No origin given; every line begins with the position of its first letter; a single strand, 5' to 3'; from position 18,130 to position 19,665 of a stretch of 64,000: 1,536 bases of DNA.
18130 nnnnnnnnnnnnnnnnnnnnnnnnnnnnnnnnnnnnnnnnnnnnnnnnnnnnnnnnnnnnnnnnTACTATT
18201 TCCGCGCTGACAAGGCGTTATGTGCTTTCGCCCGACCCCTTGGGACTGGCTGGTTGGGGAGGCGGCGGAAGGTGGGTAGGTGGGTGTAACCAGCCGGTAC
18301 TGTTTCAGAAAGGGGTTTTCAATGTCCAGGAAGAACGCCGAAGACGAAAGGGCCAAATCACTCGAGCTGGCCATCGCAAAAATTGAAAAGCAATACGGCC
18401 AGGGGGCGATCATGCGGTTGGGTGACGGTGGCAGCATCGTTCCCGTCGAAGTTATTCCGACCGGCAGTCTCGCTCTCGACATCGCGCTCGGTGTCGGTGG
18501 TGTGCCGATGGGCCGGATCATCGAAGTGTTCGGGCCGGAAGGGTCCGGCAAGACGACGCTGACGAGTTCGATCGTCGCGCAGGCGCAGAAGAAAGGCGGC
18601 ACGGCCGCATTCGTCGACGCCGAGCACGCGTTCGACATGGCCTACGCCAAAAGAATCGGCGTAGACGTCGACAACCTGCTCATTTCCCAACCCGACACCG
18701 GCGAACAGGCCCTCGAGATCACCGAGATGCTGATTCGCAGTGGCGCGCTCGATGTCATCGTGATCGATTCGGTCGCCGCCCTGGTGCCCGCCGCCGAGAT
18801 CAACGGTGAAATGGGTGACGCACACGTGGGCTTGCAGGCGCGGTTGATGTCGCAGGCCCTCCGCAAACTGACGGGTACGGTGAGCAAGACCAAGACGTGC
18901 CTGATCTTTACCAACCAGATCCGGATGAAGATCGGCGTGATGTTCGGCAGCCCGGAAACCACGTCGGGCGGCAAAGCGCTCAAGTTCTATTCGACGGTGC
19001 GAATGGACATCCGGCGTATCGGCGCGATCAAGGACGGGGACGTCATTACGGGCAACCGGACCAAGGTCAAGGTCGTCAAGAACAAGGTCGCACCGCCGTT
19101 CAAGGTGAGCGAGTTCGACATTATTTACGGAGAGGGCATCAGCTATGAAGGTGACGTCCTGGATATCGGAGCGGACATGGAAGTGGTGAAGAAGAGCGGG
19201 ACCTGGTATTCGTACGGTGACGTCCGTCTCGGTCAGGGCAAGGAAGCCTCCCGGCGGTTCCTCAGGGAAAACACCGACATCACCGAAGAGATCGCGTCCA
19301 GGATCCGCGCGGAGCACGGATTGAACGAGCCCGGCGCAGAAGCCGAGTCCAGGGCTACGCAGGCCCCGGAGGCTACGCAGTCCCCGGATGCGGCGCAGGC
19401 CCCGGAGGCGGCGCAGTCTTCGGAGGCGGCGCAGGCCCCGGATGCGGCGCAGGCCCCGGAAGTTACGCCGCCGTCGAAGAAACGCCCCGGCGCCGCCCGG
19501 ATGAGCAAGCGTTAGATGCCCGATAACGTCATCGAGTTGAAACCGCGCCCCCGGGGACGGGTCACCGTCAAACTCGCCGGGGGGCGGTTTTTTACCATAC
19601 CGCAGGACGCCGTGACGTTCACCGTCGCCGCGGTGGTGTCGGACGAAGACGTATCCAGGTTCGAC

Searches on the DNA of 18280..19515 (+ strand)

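Call 24: search_rna_families(sources=[L081, L083, L086, L087, L088, L089, L090], threshold=gathering)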
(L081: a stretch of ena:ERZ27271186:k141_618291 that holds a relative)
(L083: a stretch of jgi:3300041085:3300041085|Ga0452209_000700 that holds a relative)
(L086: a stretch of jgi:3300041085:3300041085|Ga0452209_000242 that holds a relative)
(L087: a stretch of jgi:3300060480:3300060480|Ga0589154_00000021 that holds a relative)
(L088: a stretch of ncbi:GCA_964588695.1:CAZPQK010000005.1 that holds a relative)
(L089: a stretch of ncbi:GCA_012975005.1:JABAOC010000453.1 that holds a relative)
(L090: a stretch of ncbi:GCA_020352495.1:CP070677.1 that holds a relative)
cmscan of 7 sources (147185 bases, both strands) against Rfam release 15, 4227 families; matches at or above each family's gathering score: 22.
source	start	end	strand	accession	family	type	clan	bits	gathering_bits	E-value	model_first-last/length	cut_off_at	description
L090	2912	3177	+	RF01854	Bacteria_large_SRP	Gene;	CL00003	201.5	60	1.4e-33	1-256/256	no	Bacterial large signal recognition particle RNA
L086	2937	3201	+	RF01854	Bacteria_large_SRP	Gene;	CL00003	194.8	60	2.6e-32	1-256/256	no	Bacterial large signal recognition particle RNA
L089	2532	2797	+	RF01854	Bacteria_large_SRP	Gene;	CL00003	193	60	6.1e-32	1-256/256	no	Bacterial large signal recognition particle RNA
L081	3028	3292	+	RF01854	Bacteria_large_SRP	Gene;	CL00003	192.5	60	7.4e-32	1-256/256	no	Bacterial large signal recognition particle RNA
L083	3227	3491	+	RF01854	Bacteria_large_SRP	Gene;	CL00003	190.5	60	1.8e-31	1-256/256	no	Bacterial large signal recognition particle RNA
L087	2668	2932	+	RF01854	Bacteria_large_SRP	Gene;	CL00003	189.5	60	2.9e-31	1-256/256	no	Bacterial large signal recognition particle RNA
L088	277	376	+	RF00169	Bacteria_small_SRP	Gene;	CL00003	77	40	4.2e-15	1-97/97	no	Bacterial small signal recognition particle RNA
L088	107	179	+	RF00005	tRNA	Gene; tRNA;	CL00001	65.1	29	1.6e-11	1-71/71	no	tRNA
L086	2813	2885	+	RF00005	tRNA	Gene; tRNA;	CL00001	65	29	1.7e-11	1-71/71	no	tRNA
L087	2562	2634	+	RF00005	tRNA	Gene; tRNA;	CL00001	65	29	1.7e-11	1-71/71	no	tRNA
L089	2436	2508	+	RF00005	tRNA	Gene; tRNA;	CL00001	65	29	1.7e-11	1-71/71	no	tRNA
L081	2920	2993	+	RF00005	tRNA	Gene; tRNA;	CL00001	64.5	29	2.3e-11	1-71/71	no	tRNA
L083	3104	3176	+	RF00005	tRNA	Gene; tRNA;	CL00001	63.2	29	5.4e-11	1-71/71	no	tRNA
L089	2331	2417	+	RF00005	tRNA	Gene; tRNA;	CL00001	56.1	29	4.8e-09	1-71/71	no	tRNA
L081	2803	2889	+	RF00005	tRNA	Gene; tRNA;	CL00001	54.1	29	1.7e-08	1-71/71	no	tRNA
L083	2978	3064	+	RF00005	tRNA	Gene; tRNA;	CL00001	54.1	29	1.7e-08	1-71/71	no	tRNA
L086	2688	2774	+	RF00005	tRNA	Gene; tRNA;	CL00001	54.1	29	1.7e-08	1-71/71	no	tRNA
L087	2448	2534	+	RF00005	tRNA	Gene; tRNA;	CL00001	54.1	29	1.7e-08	1-71/71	no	tRNA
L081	2589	2674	+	RF00005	tRNA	Gene; tRNA;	CL00001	51.6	29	8.2e-08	1-71/71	no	tRNA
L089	1820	1907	+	RF00005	tRNA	Gene; tRNA;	CL00001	50.5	29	1.6e-07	1-71/71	no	tRNA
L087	2219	2306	+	RF00005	tRNA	Gene; tRNA;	CL00001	49.4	29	3.4e-07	1-71/71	no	tRNA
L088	1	79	+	RF00005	tRNA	Gene; tRNA;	CL00001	35.7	29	0.002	9-71/71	5'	tRNA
